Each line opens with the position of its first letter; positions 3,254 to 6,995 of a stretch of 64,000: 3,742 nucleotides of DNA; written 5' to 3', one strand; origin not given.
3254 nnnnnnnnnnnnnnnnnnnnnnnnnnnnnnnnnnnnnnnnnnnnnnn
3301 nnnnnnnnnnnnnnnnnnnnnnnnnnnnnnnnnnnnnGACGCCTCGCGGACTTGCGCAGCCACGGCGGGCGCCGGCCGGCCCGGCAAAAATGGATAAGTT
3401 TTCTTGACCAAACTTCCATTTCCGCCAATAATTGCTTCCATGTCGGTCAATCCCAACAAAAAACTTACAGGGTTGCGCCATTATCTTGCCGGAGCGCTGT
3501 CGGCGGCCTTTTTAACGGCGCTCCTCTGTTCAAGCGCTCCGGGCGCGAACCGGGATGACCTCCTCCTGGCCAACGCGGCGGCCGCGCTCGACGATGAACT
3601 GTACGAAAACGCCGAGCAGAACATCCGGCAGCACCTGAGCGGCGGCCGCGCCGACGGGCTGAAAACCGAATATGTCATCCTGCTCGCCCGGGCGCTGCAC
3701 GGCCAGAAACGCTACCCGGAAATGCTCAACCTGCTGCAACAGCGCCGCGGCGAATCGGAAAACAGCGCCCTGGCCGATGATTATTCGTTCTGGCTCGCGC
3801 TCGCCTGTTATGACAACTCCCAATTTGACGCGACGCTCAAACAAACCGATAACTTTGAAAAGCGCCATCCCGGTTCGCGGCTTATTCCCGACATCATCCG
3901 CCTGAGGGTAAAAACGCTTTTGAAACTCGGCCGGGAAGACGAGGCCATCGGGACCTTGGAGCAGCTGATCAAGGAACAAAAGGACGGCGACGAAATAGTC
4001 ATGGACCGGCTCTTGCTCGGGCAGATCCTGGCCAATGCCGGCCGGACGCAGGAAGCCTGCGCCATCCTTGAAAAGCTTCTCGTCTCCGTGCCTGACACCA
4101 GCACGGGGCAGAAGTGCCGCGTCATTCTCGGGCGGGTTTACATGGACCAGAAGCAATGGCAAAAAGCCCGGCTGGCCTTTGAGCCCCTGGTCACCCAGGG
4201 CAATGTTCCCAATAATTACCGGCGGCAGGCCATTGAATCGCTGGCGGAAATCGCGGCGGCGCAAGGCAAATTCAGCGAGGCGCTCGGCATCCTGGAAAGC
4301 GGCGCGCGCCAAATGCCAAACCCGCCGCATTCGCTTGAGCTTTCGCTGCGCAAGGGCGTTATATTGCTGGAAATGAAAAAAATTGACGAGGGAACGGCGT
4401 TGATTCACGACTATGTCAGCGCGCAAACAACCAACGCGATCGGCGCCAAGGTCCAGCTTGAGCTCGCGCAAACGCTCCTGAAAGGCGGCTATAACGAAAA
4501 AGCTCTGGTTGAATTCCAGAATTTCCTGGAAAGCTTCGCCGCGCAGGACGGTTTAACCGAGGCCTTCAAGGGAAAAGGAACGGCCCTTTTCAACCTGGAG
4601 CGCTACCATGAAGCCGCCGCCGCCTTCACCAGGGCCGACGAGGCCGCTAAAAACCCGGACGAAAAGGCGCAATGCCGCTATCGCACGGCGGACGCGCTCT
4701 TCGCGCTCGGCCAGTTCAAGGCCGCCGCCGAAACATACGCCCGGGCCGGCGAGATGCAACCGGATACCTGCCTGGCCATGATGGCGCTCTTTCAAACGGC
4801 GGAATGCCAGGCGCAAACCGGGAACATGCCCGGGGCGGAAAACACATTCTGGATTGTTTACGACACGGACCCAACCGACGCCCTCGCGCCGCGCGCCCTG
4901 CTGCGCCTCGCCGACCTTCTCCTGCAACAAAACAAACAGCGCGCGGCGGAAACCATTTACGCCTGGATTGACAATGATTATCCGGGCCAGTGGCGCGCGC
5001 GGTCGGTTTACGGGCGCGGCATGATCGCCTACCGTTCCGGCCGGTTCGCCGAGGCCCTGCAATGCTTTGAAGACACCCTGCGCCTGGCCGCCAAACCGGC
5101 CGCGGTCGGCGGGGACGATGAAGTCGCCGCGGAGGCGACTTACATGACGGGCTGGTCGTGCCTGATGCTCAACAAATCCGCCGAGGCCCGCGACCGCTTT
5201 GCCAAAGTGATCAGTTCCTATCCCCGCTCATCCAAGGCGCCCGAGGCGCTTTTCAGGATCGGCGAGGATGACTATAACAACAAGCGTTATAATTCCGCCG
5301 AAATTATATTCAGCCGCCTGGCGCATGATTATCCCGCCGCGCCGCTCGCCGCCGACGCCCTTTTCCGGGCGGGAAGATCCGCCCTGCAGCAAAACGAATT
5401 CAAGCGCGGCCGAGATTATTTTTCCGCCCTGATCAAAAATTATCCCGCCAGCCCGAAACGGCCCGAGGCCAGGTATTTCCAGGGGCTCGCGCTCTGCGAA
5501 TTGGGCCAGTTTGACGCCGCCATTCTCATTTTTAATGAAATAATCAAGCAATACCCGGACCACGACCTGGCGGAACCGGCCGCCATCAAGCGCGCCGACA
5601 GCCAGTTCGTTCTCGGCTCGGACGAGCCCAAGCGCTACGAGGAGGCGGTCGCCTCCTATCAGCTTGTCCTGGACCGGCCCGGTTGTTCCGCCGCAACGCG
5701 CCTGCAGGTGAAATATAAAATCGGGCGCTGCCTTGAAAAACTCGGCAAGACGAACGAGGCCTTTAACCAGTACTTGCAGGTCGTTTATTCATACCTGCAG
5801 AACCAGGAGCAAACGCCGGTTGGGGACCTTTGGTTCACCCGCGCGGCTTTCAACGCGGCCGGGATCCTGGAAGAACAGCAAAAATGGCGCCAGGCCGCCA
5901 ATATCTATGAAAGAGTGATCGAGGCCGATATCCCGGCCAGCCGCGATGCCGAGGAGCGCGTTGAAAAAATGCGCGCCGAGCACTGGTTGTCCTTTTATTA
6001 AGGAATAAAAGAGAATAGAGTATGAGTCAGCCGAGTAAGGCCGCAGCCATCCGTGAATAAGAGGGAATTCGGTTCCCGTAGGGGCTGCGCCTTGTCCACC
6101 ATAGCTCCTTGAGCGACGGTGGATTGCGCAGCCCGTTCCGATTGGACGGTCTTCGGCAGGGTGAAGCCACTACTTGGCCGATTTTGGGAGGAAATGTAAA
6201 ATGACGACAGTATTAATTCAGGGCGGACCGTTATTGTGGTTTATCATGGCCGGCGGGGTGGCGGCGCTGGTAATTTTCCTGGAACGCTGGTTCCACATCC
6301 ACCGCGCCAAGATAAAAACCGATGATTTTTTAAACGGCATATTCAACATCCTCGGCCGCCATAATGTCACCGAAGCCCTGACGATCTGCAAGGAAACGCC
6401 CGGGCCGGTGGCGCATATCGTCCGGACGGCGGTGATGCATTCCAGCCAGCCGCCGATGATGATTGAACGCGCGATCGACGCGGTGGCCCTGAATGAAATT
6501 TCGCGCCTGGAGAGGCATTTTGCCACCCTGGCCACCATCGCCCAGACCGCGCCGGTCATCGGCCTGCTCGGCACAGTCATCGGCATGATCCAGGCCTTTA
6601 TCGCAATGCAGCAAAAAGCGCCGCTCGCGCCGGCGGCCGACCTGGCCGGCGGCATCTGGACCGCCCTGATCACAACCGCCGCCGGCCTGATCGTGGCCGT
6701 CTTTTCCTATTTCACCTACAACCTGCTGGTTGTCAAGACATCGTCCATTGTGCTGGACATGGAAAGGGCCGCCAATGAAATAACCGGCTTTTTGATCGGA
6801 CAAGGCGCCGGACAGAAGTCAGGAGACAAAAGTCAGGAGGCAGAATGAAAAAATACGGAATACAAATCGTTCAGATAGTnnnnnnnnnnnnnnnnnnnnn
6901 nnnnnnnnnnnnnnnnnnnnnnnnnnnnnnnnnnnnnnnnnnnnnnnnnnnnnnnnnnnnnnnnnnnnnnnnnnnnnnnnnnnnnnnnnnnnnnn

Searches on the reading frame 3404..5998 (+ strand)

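Call 30: search_protein_families(library=pfam, proteins=[window:3404-5998:+], max_evalue=0.001)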
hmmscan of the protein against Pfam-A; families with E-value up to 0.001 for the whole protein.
window:3404-5998:+ (865 aa): 18 families
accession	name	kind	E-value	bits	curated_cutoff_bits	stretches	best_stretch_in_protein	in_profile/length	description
PF13174.12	TPR_6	-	1.4e-40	135.6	26.3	2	651-683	1-33/33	Tetratricopeptide repeat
PF13432.12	TPR_16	-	2e-38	130.8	32.7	4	655-719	2-63/65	Tetratricopeptide repeat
PF07719.23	TPR_2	-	4.2e-35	117.4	27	1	535-562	4-31/34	Tetratricopeptide repeat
PF13428.12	TPR_14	-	1.2e-28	97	23.5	0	687-723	1-37/44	Tetratricopeptide repeat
PF12895.13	ANAPC3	-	4.6e-26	91.3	27.2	1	201-260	25-80/82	Anaphase-promoting complex, cyclosome, subunit 3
PF14559.12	TPR_19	-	1.6e-25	89.6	25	0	172-232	1-58/68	Tetratricopeptide repeat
PF13424.12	TPR_12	-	6.1e-23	81.2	30.1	1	536-606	7-75/77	Tetratricopeptide repeat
PF13181.12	TPR_8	-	3.8e-20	70.7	25.7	0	768-795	2-29/34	Tetratricopeptide repeat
PF00515.34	TPR_1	-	5.7e-15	54.8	27.8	0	536-561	5-30/34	Tetratricopeptide repeat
PF21545.3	T7SS_EccA1_N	-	9.7e-15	55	27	1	31-193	78-236/272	T7SS, ESX-1 secretion system protein EccA1, N-terminal domain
PF09976.15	TPR_21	-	2.2e-14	54.1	25.5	1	421-560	38-174/193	Tetratricopeptide repeat-like domain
PF13176.12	TPR_7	-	3e-14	52.3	27.9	0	816-841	3-28/36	Tetratricopeptide repeat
PF13525.12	YfiO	-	8.8e-11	42.4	25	1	612-723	4-126/203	Outer membrane lipoprotein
PF23300.3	HEAT_Nup120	-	1.1e-06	29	29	0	680-751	19-86/170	Nucleoporin Nup120, HEAT repeats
PF07721.20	TPR_4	-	2.8e-06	27.8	27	0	202-223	4-25/26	Tetratricopeptide repeat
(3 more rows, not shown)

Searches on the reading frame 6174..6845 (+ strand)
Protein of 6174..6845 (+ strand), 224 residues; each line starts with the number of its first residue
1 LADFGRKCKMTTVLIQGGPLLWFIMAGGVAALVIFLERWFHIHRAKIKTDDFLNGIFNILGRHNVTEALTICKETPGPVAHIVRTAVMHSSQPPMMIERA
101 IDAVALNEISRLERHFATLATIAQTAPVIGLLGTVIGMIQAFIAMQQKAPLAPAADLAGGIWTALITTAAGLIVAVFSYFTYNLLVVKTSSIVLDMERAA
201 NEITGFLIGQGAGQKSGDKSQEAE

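Call 30: search_protein_families(library=pfam, proteins=[window:6174-6845:+], max_evalue=0.001)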
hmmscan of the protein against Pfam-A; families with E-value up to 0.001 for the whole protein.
window:6174-6845:+ (224 aa): 1 family
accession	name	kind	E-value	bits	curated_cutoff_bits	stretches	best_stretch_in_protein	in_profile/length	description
PF01618.21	MotA_ExbB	-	2.2e-29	102.2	22.9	1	78-197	5-126/127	MotA/TolQ/ExbB proton channel family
